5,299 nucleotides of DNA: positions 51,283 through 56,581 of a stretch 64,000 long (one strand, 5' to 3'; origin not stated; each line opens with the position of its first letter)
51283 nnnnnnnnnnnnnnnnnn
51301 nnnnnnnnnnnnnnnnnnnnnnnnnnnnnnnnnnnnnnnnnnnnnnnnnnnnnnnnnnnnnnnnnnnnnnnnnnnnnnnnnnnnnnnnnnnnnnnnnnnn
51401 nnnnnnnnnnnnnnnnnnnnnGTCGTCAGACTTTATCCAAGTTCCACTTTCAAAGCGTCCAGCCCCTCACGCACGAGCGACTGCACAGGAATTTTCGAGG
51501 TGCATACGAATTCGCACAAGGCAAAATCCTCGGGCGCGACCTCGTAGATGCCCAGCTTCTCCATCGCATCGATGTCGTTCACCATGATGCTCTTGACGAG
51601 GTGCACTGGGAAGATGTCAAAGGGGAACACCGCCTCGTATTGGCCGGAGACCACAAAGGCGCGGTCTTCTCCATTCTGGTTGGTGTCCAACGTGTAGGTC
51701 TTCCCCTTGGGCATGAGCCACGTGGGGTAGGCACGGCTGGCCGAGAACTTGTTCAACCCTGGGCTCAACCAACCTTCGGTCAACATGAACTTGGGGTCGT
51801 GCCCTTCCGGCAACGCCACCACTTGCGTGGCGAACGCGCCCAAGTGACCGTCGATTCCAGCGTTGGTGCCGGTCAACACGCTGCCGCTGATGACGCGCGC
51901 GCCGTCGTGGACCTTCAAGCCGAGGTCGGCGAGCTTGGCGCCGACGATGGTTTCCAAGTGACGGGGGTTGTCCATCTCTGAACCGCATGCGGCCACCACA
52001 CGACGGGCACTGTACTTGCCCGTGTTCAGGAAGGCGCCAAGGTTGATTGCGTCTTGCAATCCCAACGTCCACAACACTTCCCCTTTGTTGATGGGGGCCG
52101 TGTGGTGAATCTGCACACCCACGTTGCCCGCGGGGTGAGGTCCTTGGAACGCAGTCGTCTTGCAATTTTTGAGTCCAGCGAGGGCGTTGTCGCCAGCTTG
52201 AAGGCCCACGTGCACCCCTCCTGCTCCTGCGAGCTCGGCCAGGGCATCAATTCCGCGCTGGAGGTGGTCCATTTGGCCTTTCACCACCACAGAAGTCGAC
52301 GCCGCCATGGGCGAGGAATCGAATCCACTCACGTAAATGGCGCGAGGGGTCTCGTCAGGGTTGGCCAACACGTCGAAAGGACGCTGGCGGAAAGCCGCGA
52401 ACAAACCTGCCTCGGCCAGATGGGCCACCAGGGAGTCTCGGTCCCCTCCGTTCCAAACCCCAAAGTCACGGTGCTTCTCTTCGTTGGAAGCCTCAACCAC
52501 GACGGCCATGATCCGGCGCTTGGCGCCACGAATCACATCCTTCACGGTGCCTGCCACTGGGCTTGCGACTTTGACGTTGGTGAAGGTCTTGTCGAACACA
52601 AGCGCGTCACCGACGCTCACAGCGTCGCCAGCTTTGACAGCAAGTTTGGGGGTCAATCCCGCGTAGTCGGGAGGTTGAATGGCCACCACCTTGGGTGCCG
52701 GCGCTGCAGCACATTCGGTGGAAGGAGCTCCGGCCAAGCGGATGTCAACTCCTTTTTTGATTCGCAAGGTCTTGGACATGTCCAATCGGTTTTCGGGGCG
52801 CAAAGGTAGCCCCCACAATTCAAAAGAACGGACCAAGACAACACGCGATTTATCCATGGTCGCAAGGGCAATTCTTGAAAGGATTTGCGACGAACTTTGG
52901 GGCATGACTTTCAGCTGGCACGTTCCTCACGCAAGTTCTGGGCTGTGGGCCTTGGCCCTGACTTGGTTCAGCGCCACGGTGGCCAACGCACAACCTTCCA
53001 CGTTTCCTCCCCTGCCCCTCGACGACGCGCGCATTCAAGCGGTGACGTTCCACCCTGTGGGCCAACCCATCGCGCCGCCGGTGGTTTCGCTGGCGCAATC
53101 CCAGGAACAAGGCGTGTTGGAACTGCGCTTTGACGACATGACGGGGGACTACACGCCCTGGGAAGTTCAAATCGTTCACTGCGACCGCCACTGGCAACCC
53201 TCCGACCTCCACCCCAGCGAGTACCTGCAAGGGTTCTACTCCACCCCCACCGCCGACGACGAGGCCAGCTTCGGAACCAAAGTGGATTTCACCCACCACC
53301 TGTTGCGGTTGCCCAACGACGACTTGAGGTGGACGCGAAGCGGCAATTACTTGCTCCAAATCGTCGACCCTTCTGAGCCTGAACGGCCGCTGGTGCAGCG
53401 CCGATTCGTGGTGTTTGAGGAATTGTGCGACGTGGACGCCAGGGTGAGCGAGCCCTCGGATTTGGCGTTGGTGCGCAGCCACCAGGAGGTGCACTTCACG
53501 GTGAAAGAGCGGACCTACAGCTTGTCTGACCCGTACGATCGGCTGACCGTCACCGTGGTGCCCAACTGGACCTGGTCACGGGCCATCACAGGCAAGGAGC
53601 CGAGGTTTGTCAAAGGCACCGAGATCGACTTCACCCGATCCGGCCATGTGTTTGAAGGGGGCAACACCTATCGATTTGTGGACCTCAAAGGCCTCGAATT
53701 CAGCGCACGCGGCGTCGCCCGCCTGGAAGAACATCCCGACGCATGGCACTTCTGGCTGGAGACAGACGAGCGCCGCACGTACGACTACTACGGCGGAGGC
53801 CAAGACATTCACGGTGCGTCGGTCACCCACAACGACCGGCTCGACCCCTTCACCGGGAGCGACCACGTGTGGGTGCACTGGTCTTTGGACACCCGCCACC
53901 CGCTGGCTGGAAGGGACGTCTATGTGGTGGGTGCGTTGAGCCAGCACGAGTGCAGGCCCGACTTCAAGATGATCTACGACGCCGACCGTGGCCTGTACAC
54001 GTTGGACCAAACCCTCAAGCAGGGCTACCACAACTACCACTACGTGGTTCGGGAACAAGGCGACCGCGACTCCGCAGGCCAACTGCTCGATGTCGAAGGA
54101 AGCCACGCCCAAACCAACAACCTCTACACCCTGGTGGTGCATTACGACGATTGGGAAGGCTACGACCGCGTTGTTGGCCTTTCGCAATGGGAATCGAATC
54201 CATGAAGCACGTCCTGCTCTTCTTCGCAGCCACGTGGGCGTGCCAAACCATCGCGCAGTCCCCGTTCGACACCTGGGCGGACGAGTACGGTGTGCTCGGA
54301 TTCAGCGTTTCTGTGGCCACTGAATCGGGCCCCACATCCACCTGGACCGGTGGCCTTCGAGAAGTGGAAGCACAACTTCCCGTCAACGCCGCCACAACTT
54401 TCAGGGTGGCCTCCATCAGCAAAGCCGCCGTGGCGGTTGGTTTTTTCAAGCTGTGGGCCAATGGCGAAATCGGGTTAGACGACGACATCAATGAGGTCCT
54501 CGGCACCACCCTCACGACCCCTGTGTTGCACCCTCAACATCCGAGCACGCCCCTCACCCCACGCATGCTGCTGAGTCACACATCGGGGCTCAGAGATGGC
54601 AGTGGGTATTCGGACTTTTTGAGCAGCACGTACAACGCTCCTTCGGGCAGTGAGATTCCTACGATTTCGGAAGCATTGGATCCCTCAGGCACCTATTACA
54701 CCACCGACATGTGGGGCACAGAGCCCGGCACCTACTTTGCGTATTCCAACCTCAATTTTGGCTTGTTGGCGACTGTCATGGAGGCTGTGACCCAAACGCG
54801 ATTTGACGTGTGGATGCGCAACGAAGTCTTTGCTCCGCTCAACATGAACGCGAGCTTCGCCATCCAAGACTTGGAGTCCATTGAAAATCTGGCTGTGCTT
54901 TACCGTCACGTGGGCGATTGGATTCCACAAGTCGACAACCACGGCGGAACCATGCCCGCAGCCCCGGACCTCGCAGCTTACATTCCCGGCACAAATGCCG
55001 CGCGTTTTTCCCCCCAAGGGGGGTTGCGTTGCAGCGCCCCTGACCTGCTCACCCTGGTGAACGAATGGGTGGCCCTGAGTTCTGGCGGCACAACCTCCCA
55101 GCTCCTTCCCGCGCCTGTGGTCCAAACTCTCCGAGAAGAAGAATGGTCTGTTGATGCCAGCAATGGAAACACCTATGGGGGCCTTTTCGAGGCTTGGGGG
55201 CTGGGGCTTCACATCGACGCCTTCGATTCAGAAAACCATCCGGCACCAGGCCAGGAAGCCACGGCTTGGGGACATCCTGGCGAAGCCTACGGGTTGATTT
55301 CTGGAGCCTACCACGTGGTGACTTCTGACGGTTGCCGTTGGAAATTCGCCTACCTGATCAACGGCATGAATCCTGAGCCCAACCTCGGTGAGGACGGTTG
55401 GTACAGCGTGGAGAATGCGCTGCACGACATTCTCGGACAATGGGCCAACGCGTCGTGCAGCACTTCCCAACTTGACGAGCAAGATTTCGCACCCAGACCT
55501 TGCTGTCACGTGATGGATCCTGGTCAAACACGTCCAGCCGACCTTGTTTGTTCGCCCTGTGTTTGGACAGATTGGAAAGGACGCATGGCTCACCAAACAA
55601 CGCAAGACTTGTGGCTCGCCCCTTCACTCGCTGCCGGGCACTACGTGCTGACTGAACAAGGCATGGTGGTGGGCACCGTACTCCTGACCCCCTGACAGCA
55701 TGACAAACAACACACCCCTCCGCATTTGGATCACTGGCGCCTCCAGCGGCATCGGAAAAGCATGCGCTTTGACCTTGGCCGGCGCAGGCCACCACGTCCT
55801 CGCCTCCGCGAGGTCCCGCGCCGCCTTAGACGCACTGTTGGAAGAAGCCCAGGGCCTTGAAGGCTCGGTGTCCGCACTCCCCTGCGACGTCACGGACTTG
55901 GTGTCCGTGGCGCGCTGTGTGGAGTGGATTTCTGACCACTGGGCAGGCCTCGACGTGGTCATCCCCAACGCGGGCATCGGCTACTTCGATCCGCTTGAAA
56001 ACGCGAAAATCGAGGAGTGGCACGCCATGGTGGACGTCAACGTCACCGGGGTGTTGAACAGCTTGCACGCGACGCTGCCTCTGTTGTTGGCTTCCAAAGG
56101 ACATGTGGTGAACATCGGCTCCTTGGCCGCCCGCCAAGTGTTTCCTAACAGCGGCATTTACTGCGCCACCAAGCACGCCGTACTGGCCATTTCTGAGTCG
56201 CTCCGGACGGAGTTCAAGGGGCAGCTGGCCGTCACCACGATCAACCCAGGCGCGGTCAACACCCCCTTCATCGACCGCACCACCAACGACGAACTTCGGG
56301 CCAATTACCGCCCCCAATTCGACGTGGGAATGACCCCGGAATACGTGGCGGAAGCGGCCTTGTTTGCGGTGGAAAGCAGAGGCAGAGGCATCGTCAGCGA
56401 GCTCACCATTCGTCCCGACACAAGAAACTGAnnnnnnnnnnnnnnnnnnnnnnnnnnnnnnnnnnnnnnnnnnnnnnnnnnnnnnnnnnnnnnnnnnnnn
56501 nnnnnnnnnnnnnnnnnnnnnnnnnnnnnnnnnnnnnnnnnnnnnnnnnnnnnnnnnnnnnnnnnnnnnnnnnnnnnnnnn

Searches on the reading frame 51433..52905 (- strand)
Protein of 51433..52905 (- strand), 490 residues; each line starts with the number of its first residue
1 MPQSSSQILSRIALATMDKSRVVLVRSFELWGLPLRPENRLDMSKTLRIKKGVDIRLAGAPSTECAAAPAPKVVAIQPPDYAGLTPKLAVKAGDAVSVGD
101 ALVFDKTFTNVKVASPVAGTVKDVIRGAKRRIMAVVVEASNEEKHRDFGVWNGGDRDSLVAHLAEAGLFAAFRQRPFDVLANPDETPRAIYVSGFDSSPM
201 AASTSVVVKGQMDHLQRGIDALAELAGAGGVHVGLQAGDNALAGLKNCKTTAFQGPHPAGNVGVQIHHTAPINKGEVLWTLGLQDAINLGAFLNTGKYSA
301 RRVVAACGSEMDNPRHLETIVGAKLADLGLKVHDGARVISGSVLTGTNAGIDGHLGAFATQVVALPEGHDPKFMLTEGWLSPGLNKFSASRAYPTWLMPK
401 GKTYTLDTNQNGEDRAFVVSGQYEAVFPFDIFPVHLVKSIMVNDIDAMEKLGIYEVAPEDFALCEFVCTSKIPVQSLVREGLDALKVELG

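Call 38: search_protein_families(library=pfam, proteins=[window:51433-52905:-], max_evalue=0.01)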
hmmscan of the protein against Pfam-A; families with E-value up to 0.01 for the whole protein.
window:51433-52905:- (490 aa): 5 families
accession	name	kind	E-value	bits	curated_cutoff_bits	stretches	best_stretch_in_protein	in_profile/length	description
PF24836.1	NQRA_2nd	-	3.2e-42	144.5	25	1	155-297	2-144/145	NqrA second alpha/beta domain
PF05896.17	NQRA_N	-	1.5e-28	99.3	25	1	48-139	2-93/94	NqrA N-terminal barrel-sandwich hybrid domain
PF11973.14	NQRA_SLBB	-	3.7e-09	37.4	27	1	303-349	1-49/51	NQRA C-terminal domain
PF13375.12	RnfC_N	-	3e-05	24.4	25.6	1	63-126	19-82/101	RnfC Barrel sandwich hybrid domain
PF13533.13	Biotin_lipoyl_2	-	0.0013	19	29.8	0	87-102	13-28/32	Biotin-lipoyl like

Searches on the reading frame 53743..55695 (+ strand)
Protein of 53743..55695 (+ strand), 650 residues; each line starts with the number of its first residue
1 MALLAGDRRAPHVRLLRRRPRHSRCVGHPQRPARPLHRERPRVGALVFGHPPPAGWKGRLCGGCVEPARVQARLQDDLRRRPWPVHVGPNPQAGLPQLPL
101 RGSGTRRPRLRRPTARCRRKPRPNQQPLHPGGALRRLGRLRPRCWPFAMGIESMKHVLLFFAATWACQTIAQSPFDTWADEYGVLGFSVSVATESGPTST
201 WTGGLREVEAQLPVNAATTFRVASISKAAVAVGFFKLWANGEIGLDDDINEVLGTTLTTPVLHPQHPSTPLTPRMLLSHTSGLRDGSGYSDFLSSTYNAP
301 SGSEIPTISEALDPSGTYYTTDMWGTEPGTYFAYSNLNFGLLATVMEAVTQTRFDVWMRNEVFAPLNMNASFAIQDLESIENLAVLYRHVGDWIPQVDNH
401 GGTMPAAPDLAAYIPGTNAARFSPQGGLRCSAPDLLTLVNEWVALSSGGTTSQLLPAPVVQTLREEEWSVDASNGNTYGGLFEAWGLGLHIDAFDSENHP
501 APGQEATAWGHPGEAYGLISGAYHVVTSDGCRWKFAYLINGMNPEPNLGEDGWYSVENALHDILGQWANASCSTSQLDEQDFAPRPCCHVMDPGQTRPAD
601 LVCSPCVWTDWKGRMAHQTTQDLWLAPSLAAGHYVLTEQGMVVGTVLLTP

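Call 38: search_protein_families(library=pfam, proteins=[window:53743-55695:+], max_evalue=0.01)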
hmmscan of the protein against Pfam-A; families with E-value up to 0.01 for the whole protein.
window:53743-55695:+ (650 aa): 1 family
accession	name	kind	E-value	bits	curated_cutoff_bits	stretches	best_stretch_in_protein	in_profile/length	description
PF00144.29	Beta-lactamase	-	5.6e-40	137.9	27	1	180-552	10-321/329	Beta-lactamase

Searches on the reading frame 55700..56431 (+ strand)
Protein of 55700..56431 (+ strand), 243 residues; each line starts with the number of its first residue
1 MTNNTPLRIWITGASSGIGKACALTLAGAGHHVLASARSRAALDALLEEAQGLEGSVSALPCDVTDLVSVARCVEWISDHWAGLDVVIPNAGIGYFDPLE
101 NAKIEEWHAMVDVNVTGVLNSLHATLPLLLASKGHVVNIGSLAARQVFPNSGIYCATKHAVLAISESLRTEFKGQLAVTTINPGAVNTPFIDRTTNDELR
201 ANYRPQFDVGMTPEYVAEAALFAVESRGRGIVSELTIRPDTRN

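Call 38: search_protein_families(library=pfam, proteins=[window:55700-56431:+], max_evalue=0.01)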
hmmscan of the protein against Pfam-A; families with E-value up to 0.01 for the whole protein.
window:55700-56431:+ (243 aa): 4 families
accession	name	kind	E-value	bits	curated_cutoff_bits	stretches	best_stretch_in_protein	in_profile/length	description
PF00106.31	adh_short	-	1.6e-46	158.7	26.6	1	9-196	3-192/195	short chain dehydrogenase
PF13561.12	adh_short_C2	-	9.2e-39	133.9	27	1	13-232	1-225/236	Enoyl-(Acyl carrier protein) reductase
PF08659.16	KR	-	1.3e-13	51.8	22.6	1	10-171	4-166/180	KR domain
PF01370.27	Epimerase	-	0.00048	20.1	20.9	1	9-186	1-172/240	NAD dependent epimerase/dehydratase family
